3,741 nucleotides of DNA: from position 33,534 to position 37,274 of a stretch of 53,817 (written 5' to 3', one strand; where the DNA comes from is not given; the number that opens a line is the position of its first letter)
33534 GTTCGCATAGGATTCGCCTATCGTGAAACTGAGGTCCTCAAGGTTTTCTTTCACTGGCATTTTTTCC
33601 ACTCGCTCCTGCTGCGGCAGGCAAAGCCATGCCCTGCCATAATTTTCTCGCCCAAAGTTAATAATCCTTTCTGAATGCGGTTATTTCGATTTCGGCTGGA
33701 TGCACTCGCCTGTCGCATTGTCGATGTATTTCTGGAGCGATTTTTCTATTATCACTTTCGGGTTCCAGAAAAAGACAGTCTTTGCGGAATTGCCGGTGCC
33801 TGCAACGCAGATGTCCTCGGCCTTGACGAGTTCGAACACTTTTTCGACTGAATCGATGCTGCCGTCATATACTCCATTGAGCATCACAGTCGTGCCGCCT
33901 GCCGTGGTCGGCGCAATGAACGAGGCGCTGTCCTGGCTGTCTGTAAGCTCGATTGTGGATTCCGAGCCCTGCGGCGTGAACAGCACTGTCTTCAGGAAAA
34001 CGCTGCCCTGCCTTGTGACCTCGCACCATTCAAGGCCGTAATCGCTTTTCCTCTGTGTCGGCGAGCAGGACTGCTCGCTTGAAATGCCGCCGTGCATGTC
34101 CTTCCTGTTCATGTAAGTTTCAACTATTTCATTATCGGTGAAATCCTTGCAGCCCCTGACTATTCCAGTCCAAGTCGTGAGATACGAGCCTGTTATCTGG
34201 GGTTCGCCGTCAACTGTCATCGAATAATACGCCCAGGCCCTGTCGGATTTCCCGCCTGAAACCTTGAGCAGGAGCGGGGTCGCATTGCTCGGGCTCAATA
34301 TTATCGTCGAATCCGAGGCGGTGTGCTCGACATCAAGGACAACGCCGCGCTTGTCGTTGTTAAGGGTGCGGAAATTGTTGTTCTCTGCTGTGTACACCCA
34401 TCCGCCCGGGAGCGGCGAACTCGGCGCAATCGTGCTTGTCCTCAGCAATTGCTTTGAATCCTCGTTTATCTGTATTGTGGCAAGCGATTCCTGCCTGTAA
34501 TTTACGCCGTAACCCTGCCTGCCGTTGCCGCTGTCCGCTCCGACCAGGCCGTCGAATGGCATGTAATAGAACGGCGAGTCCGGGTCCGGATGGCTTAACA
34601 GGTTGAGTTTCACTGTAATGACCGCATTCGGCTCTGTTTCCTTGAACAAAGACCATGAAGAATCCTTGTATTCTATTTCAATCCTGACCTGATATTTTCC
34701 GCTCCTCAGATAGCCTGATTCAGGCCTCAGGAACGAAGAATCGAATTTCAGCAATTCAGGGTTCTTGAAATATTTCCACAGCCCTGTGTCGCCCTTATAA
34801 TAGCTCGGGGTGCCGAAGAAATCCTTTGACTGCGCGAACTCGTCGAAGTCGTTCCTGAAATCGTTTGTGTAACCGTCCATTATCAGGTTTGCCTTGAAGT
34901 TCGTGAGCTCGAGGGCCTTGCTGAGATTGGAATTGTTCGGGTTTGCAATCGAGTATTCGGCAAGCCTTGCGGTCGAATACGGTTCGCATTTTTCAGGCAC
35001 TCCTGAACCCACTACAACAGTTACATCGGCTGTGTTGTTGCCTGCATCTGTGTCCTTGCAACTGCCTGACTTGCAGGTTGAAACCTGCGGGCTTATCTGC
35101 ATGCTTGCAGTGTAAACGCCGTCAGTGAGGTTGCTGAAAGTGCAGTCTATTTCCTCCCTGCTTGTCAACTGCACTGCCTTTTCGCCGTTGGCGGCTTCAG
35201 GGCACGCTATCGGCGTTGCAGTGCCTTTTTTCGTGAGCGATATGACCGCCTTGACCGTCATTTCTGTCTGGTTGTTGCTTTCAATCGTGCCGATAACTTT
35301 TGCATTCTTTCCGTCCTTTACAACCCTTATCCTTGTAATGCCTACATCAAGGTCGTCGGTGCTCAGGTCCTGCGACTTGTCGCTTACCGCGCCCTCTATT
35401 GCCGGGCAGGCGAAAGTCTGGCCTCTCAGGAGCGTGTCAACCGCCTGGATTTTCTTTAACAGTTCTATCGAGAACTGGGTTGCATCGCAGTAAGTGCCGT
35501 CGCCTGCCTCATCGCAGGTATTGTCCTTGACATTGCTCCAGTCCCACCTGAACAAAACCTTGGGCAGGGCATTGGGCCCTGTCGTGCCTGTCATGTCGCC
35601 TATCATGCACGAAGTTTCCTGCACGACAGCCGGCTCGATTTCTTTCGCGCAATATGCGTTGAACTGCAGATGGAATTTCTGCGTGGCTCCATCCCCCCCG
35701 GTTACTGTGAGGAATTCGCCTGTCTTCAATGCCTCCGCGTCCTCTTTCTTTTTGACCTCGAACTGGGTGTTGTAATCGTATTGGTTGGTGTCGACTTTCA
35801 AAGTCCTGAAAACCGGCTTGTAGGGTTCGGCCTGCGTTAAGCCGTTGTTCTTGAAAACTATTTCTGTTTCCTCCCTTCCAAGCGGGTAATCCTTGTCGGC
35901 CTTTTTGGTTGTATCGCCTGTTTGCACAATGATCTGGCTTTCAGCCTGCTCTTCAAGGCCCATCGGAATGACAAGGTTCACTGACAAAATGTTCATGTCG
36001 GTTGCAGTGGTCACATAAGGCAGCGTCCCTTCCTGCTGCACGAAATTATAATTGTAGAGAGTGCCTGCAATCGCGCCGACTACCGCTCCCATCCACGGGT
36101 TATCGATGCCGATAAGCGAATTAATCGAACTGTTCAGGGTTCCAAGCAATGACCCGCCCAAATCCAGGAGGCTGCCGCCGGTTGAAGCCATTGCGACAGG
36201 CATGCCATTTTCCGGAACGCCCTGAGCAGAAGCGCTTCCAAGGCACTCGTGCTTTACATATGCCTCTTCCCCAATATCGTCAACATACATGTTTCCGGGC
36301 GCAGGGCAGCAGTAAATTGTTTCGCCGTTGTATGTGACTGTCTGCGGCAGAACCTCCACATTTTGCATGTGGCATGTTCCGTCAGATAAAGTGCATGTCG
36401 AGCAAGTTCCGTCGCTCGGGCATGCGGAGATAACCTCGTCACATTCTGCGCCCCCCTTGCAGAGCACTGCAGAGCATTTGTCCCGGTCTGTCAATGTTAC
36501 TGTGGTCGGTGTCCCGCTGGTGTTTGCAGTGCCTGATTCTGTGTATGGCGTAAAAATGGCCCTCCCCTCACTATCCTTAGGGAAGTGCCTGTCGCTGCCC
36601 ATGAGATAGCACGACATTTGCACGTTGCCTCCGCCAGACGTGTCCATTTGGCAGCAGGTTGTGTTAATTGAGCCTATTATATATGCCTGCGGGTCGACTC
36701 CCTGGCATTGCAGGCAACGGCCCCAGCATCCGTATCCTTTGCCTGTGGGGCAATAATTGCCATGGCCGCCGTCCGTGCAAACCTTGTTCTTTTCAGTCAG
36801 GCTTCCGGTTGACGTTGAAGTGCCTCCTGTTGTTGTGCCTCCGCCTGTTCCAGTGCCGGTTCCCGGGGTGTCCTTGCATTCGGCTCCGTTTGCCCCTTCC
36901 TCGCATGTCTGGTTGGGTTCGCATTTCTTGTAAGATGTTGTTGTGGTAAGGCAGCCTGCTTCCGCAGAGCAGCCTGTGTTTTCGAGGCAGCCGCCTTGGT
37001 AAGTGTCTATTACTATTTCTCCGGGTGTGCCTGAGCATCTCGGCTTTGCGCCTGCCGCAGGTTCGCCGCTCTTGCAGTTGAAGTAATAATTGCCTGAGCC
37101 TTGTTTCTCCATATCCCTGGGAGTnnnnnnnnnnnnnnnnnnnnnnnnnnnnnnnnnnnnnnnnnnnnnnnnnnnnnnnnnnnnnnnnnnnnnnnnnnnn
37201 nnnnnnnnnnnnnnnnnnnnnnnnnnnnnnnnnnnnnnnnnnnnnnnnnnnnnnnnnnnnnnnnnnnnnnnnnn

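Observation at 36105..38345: Paralog-specific ~750-aa cysteine-rich insertion with eight tandem six-Cys modules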

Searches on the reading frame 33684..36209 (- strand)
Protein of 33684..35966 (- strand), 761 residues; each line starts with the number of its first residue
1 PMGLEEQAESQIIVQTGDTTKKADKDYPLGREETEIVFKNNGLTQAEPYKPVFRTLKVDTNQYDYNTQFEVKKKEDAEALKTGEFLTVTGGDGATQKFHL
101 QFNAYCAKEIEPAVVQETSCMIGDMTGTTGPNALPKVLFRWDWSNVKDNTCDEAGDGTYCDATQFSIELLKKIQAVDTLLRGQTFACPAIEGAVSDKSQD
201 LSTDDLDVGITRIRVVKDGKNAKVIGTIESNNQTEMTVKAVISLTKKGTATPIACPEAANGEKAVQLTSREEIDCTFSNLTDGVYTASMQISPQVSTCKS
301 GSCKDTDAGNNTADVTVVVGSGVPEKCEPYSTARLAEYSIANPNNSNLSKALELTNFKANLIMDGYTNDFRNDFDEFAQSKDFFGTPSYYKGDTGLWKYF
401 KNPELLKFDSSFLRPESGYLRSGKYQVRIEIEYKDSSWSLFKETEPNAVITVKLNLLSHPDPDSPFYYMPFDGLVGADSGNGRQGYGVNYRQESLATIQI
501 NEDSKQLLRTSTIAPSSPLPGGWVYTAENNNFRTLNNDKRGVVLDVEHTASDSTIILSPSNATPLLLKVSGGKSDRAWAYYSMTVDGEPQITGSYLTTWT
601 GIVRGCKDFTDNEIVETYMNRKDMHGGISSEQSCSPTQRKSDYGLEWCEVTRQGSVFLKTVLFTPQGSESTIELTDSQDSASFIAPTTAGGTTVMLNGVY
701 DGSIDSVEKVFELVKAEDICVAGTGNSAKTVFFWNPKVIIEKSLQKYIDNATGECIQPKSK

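Call 42: search_solved_structures(query=window:33684-35966:-, max_evalue=1)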
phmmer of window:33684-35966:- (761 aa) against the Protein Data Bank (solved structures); distinct sequences matched with E-value up to 1: 0.

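Call 47: find_homologous_proteins(query=window:33684-35966:-, max_evalue=0.001)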
Query window:33684-35966:- (761 aa): 14 proteins with E <= 0.001 among 8000 candidates.
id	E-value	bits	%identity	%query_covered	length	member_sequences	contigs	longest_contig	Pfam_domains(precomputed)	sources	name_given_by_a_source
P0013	0.0e+0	1182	67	100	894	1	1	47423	-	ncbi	-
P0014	1.9e-149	517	38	97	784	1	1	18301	-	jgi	-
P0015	1.5e-139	484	36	95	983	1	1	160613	-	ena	-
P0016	2.9e-131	457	38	81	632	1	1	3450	-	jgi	-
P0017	2.4e-121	424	37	93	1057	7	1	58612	-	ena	-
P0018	2.3e-114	401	36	89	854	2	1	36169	-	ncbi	-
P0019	1.4e-104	369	34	93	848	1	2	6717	-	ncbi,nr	ncbi:hypothetical protein KKH30_03030, partial [Candidatus Micrarchaeota archaeon]|nr:hypothetical p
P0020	1.0e-60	224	30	85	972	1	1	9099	-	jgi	-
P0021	8.3e-59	217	29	87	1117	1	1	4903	-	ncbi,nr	ncbi:MAG: hypothetical protein J7L14_01265, partial [Candidatus Diapherotrites archaeon]|nr:hypothet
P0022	3.0e-58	216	29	87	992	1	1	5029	-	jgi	-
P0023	1.5e-57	213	36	51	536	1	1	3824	-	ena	-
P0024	8.8e-51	191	30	52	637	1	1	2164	-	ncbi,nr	ncbi:hypothetical protein IIC68_03915, partial [archaeon]|nr:hypothetical protein [archaeon]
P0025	1.1e-41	161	31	51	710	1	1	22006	-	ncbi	-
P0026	1.7e-28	117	41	19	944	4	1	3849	-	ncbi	ncbi:MAG: hypothetical protein ABH854_05815, partial [Candidatus Diapherotrites archaeon]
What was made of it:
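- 33684..35966 (-): Conserved C-terminal region (aa 2231-2991), an unannotated DPANN domain family. Homologs P0013-P0026 (call 47).
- Closest known: Giant multi-domain surface proteins of DPANN/CPR symbionts and bacterial giant adhesins. Different: The conserved C-terminal region also has no Pfam family (call 47).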

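Call 64: predict_structure(alignment_id=A2)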
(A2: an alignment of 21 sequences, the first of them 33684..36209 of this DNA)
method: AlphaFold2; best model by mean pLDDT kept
length: 842 residues; sequences in the alignment: 21
mean_pLDDT: 82.6   pTM: 0.65
mean pLDDT of the five models: 82.6, 81.7, 80.8, 79.9, 79.9
residues with pLDDT >= 90: 354; 70-90: 353; 50-70: 71; < 50: 64
segments of 3 or more residues with pLDDT < 50: 1-45, 47-62
pLDDT, mean of each block of 10 residues (from residue 1): 27 27 32 41 48 44 59 86 85 88 71 85 81 89 73 65 67 85 78 86 92 92 87 90 94 95 80 66 81 82 89 88 88 85 86 91 85 86 80 84 67 86 84 94 92 90 78 91 92 66 93 91 93 92 92 84 88 78 79 84 88 91 95 90 96 90 94 90 92 90 85 81 91 93 94 92 92 92 92 96 94 96 91 87 53
secondary structure, 60 per line:
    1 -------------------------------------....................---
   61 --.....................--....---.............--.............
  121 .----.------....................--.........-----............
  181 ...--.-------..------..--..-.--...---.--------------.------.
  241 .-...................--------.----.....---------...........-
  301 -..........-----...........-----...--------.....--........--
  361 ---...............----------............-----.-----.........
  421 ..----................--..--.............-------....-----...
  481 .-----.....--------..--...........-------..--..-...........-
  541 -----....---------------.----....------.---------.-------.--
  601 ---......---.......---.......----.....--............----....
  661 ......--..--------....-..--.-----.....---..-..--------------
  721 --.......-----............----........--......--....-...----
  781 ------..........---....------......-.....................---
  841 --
elements in order (helices of 4 or more, strands of 3 or more residues): H38-57 E63-83 E86-89 E93-105 E108-121 E133-152 H155-163 E169-183 H243-261 E275-279 E289-299 E302-311 E317-327 E333-335 E344-348 E351-358 E364-375 H389-392 E393-400 H413-422 H427-436 E437-442 H449-461 H469-472 H478-481 E487-491 E504-514 E529-539 H546-549 E570-573 E604-609 H613-619 E623-629 E634-638 E641-652 E657-666 E679-682 H695-698 E723-729 E735-746 E751-758 E761-766 E769-772 E774-776 H788-796 E800-803 E810-815 H817-835
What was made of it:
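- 36042..36179 (-): Gly-rich amphipathic/hydrophobic segment B (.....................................), directly downstream of the insert. AF2 pLDDT is below 50, with one predicted helix (call 64).
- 33684..35966 (-): AF2 pLDDT 82.6 and mostly beta (call 64).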

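Call 66: fold_search(model_id=the predicted structure, library=pdb)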
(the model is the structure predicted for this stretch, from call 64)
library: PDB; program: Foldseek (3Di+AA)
matches with E <= 10: 1555; with E <= 0.001: 19
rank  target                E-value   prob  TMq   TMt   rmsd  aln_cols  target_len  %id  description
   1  3idu_A                6.6e-05  1.00  0.10  0.59   5.6       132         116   14  Crystal Structure of the CARDB domain of the PF1109 protein in complex with di-metal ions from Pyrococcus furiosus, No (released 2009-08-04)
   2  2kl6_MODEL_1_A        7.7e-05  1.00  0.09  0.58   5.4       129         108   14  Solution NMR structure of the CARDB domain of PF1109 from Pyrococcus furiosus. Northeast Structural Genomics C (released 2009-08-25)
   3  7bj3                  9.1e-05  0.10  0.06  0.06  28.3       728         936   10  ScpA from Streptococcus pyogenes, S512A active site mutant (released 2021-05-12)
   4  3idu_B                1.4e-04  1.00  0.09  0.56  11.7       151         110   13  Crystal Structure of the CARDB domain of the PF1109 protein in complex with di-metal ions from Pyrococcus furiosus, No (released 2009-08-04)
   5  5x7g                  1.8e-04  0.44  0.10  0.12  25.5       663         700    9  Crystal Structure of Paenibacillus sp. 598K cycloisomaltooligosaccharide glucanotransferase (released 2017-04-26)
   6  3eif                  2.0e-04  0.06  0.05  0.05  28.8       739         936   10  1.9 angstrom crystal structure of the active form of the C5a peptidase from Streptococcus pyogenes (ScpA) (released 2009-02-24)
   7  3wno_A                2.2e-04  0.66  0.11  0.13  23.8       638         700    8  D308A mutant of Bacillus circulans T-3040 cycloisomaltooligosaccharide glucanotransferase complexed with cycloisomalto (released 2014-02-05)
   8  3wnn_B                2.2e-04  0.57  0.10  0.12  24.5       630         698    7  D308A mutant of Bacillus circulans T-3040 cycloisomaltooligosaccharide glucanotransferase complexed with isomaltooctao (released 2014-02-05)
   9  8j9f_C                2.6e-04  1.00  0.10  0.11  17.2       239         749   11  Structure of STG-hydrolyzing beta-glucosidase 1 (PSTG1) (released 2024-04-10)
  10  7yzx_A                3.6e-04  0.07  0.06  0.06  28.6       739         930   10  ScpA from Streptococcus pyogenes, D783A mutant. (released 2022-08-31)
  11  8j9f_B                5.0e-04  0.99  0.10  0.11  16.5       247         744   11  Structure of STG-hydrolyzing beta-glucosidase 1 (PSTG1) (released 2024-04-10)
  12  3wnk                  5.0e-04  0.41  0.10  0.12  27.1       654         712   10  Crystal Structure of Bacillus circulans T-3040 cycloisomaltooligosaccharide glucanotransferase (released 2014-02-05)
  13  9ijj_C                5.0e-04  0.20  0.10  0.08  47.0       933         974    6  In situ structure of the central apparatus in mouse sperm axoneme. (released 2025-06-04)
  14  9lql_D                5.5e-04  1.00  0.10  0.11  16.4       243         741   12  Structure of STG-hydrolyzing beta-glucosidase 1 (PSTG1) complexed with heptyl 1-thio-beta-D-glucopyranoside (released 2026-02-04)
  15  8bty_A                5.5e-04  0.05  0.05  0.05  28.0       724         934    9  Structure of the active form of ScpB, the C5a-peptidase from Streptococcus agalactiae. (released 2023-11-15)
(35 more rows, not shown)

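Call 75: find_encoding_contigs(protein=P0015, flank=8000, max_places=1)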
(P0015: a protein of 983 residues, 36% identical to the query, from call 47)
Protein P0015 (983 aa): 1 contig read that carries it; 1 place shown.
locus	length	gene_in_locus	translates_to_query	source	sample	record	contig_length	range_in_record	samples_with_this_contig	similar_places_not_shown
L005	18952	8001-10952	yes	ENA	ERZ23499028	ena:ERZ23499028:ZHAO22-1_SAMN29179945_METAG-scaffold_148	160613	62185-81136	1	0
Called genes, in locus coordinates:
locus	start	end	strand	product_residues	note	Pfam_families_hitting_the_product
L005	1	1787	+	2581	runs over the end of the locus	PF02369:Big_1 (faint), PF17802:SpaA (faint), PF17210:SdrD_B (faint), PF13620:CarboxypepD_reg (weak), PF22904:NOMO1-like_2nd (faint), PF13620:CarboxypepD_reg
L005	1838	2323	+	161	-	-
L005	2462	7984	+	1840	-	PF13620:CarboxypepD_reg (faint), PF02369:Big_1 (faint), PF24025:Ig_DR_A0283-like (faint)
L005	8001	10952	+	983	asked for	-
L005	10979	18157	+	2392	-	PF13620:CarboxypepD_reg (weak)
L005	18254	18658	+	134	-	-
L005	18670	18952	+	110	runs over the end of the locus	-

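Call 76: find_encoding_contigs(protein=P0020, flank=8000, max_places=1)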
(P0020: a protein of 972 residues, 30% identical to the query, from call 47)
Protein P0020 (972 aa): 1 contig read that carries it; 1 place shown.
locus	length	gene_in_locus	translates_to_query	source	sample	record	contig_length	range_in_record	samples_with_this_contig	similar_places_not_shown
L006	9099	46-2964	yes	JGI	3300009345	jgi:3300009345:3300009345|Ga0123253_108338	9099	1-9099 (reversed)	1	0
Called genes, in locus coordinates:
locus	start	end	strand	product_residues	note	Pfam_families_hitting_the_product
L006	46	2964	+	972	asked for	-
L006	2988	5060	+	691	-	-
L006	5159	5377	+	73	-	-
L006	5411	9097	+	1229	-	?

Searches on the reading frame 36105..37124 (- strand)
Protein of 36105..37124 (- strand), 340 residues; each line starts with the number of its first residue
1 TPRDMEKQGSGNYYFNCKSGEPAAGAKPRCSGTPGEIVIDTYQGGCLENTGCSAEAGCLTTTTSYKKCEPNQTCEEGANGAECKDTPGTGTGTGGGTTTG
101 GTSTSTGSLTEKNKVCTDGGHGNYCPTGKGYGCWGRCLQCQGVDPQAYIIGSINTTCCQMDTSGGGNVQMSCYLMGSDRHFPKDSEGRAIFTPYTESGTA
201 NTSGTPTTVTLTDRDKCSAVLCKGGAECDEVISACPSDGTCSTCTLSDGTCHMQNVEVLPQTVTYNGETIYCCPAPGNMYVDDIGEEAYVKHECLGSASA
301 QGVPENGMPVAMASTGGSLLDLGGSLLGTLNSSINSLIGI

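Call 9: search_protein_families(library=pfam, proteins=[window:36105-37124:-], max_evalue=10)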
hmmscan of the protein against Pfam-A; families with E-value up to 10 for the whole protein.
window:36105-37124:- (340 aa): 1 family
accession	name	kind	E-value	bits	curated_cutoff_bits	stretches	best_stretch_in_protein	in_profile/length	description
PF08832.15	SRC-1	-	0.14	13.6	25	1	59-115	10-68/88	Steroid receptor coactivator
